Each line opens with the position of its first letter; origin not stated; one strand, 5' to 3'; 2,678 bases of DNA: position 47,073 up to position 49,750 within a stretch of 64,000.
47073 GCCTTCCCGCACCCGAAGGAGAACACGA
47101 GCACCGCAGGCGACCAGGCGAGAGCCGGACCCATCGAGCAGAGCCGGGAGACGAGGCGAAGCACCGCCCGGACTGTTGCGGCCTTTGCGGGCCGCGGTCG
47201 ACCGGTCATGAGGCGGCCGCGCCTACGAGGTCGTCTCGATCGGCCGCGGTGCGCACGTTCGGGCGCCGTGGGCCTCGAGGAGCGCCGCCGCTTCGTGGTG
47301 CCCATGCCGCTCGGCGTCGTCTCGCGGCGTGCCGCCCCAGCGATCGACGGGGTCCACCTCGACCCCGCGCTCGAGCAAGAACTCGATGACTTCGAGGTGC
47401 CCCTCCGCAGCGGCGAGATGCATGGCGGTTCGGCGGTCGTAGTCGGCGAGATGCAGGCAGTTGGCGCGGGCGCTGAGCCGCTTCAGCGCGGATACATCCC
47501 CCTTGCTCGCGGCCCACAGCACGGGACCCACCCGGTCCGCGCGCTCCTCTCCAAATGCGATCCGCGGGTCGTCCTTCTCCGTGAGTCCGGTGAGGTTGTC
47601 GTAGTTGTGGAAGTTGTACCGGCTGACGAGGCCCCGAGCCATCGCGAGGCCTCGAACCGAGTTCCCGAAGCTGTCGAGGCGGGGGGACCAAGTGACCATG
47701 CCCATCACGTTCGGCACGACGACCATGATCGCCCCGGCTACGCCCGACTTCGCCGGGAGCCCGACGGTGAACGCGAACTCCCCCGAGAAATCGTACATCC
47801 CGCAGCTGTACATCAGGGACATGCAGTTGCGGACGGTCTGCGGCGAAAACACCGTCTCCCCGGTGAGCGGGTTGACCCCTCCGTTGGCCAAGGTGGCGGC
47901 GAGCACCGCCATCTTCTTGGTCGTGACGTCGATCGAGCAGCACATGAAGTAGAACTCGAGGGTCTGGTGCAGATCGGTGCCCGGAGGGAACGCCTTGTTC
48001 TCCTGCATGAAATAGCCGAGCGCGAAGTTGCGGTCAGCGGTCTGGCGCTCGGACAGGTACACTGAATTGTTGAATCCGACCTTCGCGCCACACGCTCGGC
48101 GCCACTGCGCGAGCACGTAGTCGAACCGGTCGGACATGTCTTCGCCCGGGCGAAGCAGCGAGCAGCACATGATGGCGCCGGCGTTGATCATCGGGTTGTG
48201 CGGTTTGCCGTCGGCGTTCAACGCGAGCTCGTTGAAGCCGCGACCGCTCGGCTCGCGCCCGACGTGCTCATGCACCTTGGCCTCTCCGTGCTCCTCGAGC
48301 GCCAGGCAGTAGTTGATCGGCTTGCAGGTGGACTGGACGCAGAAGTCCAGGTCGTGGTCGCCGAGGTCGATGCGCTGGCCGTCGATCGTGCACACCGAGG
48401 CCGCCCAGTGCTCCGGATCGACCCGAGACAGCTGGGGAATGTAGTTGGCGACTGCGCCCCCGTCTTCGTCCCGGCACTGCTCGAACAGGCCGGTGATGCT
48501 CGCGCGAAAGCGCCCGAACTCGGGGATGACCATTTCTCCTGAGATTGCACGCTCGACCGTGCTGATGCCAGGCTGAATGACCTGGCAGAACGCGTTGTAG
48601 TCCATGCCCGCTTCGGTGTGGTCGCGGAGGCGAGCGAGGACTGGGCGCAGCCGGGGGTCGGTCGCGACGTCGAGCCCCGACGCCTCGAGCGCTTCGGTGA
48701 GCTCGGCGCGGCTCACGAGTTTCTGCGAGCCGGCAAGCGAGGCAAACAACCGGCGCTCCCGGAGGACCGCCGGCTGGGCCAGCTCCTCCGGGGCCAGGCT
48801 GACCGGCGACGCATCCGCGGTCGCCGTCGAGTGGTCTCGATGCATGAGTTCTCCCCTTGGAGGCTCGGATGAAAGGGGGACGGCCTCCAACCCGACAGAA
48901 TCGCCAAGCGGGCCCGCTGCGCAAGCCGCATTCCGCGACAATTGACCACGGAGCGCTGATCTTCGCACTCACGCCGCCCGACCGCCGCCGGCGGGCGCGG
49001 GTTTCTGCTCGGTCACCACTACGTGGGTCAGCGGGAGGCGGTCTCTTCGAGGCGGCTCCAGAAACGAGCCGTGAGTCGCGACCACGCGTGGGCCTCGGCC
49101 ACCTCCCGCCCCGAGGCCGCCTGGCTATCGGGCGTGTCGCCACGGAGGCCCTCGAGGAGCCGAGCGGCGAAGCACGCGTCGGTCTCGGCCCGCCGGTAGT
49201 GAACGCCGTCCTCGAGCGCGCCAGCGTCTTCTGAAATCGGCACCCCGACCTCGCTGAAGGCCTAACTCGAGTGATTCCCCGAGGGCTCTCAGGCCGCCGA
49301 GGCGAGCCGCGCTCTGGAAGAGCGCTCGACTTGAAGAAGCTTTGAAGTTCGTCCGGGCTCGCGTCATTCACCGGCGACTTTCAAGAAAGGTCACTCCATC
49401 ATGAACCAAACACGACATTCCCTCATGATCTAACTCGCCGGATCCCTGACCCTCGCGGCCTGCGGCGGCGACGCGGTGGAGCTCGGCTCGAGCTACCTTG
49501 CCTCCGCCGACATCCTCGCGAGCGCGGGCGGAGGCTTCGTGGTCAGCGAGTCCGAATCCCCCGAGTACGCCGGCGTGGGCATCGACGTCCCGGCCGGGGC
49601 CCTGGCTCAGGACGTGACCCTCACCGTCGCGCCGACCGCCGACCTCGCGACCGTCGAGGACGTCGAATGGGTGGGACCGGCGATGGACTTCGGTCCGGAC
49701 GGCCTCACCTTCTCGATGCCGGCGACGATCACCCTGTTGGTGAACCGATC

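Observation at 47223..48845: Eukaryote-like kidney-type glutaminase (EF-hand-like N-domain + glutaminase + ankyrin repeats) in a bacterium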

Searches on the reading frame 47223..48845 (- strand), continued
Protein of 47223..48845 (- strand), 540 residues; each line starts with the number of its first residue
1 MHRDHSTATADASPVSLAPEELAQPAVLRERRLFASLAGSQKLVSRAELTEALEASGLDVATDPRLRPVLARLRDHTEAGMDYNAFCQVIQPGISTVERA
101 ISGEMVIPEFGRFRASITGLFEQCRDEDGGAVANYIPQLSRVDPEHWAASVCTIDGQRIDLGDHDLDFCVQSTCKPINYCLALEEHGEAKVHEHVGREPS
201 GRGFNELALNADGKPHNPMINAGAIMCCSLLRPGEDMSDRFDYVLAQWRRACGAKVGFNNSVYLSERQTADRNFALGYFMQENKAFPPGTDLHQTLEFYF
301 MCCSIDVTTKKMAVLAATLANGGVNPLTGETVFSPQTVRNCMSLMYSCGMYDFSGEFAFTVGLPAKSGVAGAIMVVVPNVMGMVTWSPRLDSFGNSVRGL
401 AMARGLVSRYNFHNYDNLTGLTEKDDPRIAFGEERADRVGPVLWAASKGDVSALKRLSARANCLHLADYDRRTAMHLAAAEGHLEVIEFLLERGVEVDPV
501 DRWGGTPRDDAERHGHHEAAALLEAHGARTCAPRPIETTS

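Call 63: fold_search(model_id=the predicted structure, library=pdb)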
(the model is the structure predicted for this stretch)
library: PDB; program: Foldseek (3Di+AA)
matches with E <= 10: 1521; with E <= 0.001: 561
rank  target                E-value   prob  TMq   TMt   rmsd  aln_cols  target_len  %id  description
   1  8gwr_B                1.8e-45  1.00  0.86  0.92   2.7       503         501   50  Near full length Kidney type Glutaminase in complex with 2,2-Dimethyl-2,3-Dihydrobenzo[a] Phenanthridin-4(1H)-one (DDP (released 2022-12-21)
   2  8gwr_A                3.1e-43  1.00  0.70  0.77  11.7       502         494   49  Near full length Kidney type Glutaminase in complex with 2,2-Dimethyl-2,3-Dihydrobenzo[a] Phenanthridin-4(1H)-one (DDP (released 2022-12-21)
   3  5uqe_B                1.2e-41  1.00  0.87  0.92   2.6       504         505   49  Multidomain structure of human kidney-type glutaminase(KGA/GLS) (released 2017-05-24)
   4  5uqe_D                4.0e-41  1.00  0.87  0.92   2.6       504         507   49  Multidomain structure of human kidney-type glutaminase(KGA/GLS) (released 2017-05-24)
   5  8szl_B                4.5e-38  1.00  0.81  0.89   3.2       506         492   44  Human liver-type glutaminase (Apo form) (released 2024-03-13)
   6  5uqe_A                7.7e-38  1.00  0.70  0.76  10.9       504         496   48  Multidomain structure of human kidney-type glutaminase(KGA/GLS) (released 2017-05-24)
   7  5uqe_C                9.6e-38  1.00  0.70  0.78  10.3       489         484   49  Multidomain structure of human kidney-type glutaminase(KGA/GLS) (released 2017-05-24)
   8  8jue_B                2.1e-37  1.00  0.71  0.94   2.4       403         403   50  Crystal structure of glutaminase C in complex with compound 11 (released 2023-10-11)
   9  8szl_A                2.2e-37  1.00  0.82  0.91   2.8       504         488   44  Human liver-type glutaminase (Apo form) (released 2024-03-13)
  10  6ul9_B                3.5e-37  1.00  0.71  0.93   2.5       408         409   49  Crystal structure of human GAC in complex with inhibitor UPGL00023 (released 2020-10-14)
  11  3uo9_D                4.0e-37  1.00  0.70  0.92   2.5       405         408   49  Crystal Structure of Human GAC in Complex with Glutamate and BPTES (released 2011-12-07)
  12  8bsl_D                4.7e-37  1.00  0.70  0.93   2.4       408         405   48  Human GLS in complex with compound 12 (released 2023-01-18)
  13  8jub_B                6.5e-37  1.00  0.71  0.94   2.4       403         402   50  Crystal structure of glutaminase C in complex with compound 27 (released 2023-10-11)
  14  8szl_C                7.0e-37  1.00  0.67  0.74  11.2       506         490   43  Human liver-type glutaminase (Apo form) (released 2024-03-13)
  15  3uo9_C                1.1e-36  1.00  0.70  0.93   2.5       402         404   49  Crystal Structure of Human GAC in Complex with Glutamate and BPTES (released 2011-12-07)
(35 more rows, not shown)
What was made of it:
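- Closest known: Human kidney-type glutaminase KGA. Same: The model superposes with TM 0.87/0.92 (call 63).
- Checked: Its best Foldseek hits are human KGA 8gwr_B and 5uqe_B, TM 0.86-0.87 (query-normalised) and 0.92 (target-normalised), rmsd 2.6-2.7 A over about 504 columns (call 63).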

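Call 69: search_protein_families(library=pfam, proteins=[L043:5986-7491:+, L040:5899-7347:+, L032:5878-6993:+, L039:406-1437:+, P0085, P0111, P0034, L010:5958-9989:+], max_evalue=0.01)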
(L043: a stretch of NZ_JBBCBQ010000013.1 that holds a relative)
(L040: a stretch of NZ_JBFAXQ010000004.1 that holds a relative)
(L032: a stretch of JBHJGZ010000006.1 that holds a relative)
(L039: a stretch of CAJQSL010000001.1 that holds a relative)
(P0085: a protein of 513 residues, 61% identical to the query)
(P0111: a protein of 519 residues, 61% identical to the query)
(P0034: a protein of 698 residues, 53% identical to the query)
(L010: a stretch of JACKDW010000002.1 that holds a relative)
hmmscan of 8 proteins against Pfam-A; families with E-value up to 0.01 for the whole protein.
L043:5986-7491:+ (502 aa): 2 families
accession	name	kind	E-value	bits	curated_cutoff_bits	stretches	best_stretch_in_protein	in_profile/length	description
PF04960.20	Glutaminase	-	4.3e-99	331.7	27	1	134-425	1-285/286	Glutaminase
PF17959.7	EF-hand_14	-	8.1e-08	32.9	23.7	1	28-110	3-90/90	EF-hand domain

L040:5899-7347:+ (483 aa): 2 families
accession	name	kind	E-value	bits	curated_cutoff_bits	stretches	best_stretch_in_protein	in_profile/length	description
PF04960.20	Glutaminase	-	1.5e-96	323.4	27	1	136-426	1-284/286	Glutaminase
PF17959.7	EF-hand_14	-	1.8e-08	35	23.7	1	23-112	4-90/90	EF-hand domain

L032:5878-6993:+ (372 aa): 1 family
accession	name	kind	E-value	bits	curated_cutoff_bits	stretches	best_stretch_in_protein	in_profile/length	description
PF04960.20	Glutaminase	-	2.5e-104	348.9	27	1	66-351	1-286/286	Glutaminase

L039:406-1437:+ (344 aa): 1 family
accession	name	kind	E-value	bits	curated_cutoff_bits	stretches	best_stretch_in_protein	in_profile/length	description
PF04960.20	Glutaminase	-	2.8e-110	368.5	27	1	43-329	1-286/286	Glutaminase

P0085 (513 aa): 10 families
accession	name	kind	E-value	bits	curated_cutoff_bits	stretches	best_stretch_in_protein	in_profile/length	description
PF04960.20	Glutaminase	-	4.6e-111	371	27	1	113-399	1-286/286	Glutaminase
PF13637.12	Ank_4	-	8.1e-14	51.8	22.7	2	426-475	1-50/50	Ankyrin repeats (many copies)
PF12796.13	Ank_2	-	2.9e-12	47.4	27.3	1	426-507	1-79/90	Ankyrin repeats (3 copies)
PF00023.36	Ank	-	1.2e-10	41.4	21.1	1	454-478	1-25/33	Ankyrin repeat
PF17959.7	EF-hand_14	-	2.5e-08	34.6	23.7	1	13-91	3-90/90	EF-hand domain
PF13857.12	Ank_5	-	2e-07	31.6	27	1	446-493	7-54/56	Ankyrin repeats (many copies)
PF13606.12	Ank_3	-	4e-07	30.2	22.3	1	454-479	1-26/30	Ankyrin repeat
PF13202.12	EF-hand_5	-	2.7e-05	23.9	25.9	1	15-35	4-24/25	EF hand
PF13405.12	EF-hand_6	-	0.00055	19.9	25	1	15-37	5-27/30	EF-hand domain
PF00036.39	EF-hand_1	-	0.0013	18.6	25.4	1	15-37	5-27/29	EF hand domain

P0111 (519 aa): 11 families
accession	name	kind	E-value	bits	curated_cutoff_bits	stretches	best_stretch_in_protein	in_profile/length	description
PF04960.20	Glutaminase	-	1.4e-109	366.1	27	1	112-398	1-286/286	Glutaminase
PF12796.13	Ank_2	-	1.5e-13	51.5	27.3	1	425-506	1-79/90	Ankyrin repeats (3 copies)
PF00023.36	Ank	-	7.8e-13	48.3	21.1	1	453-477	1-25/33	Ankyrin repeat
PF13637.12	Ank_4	-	5.6e-12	46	22.7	2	425-474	1-50/50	Ankyrin repeats (many copies)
PF17959.7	EF-hand_14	-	4.7e-10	40.1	23.7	1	15-90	4-90/90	EF-hand domain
PF13857.12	Ank_5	-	1.6e-07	32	27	1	444-492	6-54/56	Ankyrin repeats (many copies)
PF13606.12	Ank_3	-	2.4e-07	30.9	22.3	1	453-478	1-26/30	Ankyrin repeat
PF13202.12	EF-hand_5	-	0.001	18.9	25.9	1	15-33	3-21/25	EF hand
PF13405.12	EF-hand_6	-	0.0016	18.5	25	1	14-41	3-30/30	EF-hand domain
PF00036.39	EF-hand_1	-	0.0028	17.5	25.4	1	15-39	4-28/29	EF hand domain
PF24521.3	Ank_KRIT1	-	0.0089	16.2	80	0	423-481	20-73/149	KRIT1 ankyrin-repeats domain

P0034 (698 aa): 10 families
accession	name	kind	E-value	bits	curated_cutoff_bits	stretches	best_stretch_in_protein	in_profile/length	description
PF04960.20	Glutaminase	-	2.3e-112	375.3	27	1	142-428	1-286/286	Glutaminase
PF12796.13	Ank_2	-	3.2e-29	101.8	27.3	2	574-656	1-80/90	Ankyrin repeats (3 copies)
PF13637.12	Ank_4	-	2.4e-28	98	22.7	3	574-623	1-50/50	Ankyrin repeats (many copies)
PF00023.36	Ank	-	5.5e-22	77.1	21.1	2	604-633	3-32/33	Ankyrin repeat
PF13606.12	Ank_3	-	1.2e-15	56.2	22.3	2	603-630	2-29/30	Ankyrin repeat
PF13857.12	Ank_5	-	4.1e-15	56.1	27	2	592-641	4-54/56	Ankyrin repeats (many copies)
PF17959.7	EF-hand_14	-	3e-06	27.9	23.7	1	44-120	5-90/90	EF-hand domain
PF13499.12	EF-hand_7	-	1e-05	26.2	30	1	42-102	5-66/67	EF-hand domain pair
PF13405.12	EF-hand_6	-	0.00055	19.9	25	1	43-69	4-30/30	EF-hand domain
PF24521.3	Ank_KRIT1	-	0.001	19.2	80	0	452-509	19-72/149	KRIT1 ankyrin-repeats domain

L010:5958-9989:+ (1344 aa): 10 families
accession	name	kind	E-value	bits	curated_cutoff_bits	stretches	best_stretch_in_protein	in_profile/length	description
PF04960.20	Glutaminase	-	2.9e-108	361.8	27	1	822-1113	1-286/286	Glutaminase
PF12796.13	Ank_2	-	1.5e-22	80.4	27.3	2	1142-1227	3-86/90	Ankyrin repeats (3 copies)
PF13637.12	Ank_4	-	3.9e-17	62.4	22.7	2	1255-1304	1-50/50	Ankyrin repeats (many copies)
PF00023.36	Ank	-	3.3e-15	55.8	21.1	2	1169-1196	2-29/33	Ankyrin repeat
PF13857.12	Ank_5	-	5.1e-14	52.7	27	2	1275-1324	7-56/56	Ankyrin repeats (many copies)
PF13606.12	Ank_3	-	2.3e-10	40.1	22.3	1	1169-1195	2-28/30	Ankyrin repeat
PF17959.7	EF-hand_14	-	6.4e-10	39.7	23.7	1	725-800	5-90/90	EF-hand domain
PF13405.12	EF-hand_6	-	0.00023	21.1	25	1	724-749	4-29/30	EF-hand domain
PF13499.12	EF-hand_7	-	0.0019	19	30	1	723-781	5-65/67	EF-hand domain pair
PF00036.39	EF-hand_1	-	0.0035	17.2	25.4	1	725-748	5-28/29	EF hand domain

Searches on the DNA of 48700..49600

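Call 65: search_rna_families(source=window, start=48700, end=49600, threshold=evalue, max_evalue=1)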
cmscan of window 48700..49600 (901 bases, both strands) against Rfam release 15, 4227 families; matches with E-value up to 1: 0.
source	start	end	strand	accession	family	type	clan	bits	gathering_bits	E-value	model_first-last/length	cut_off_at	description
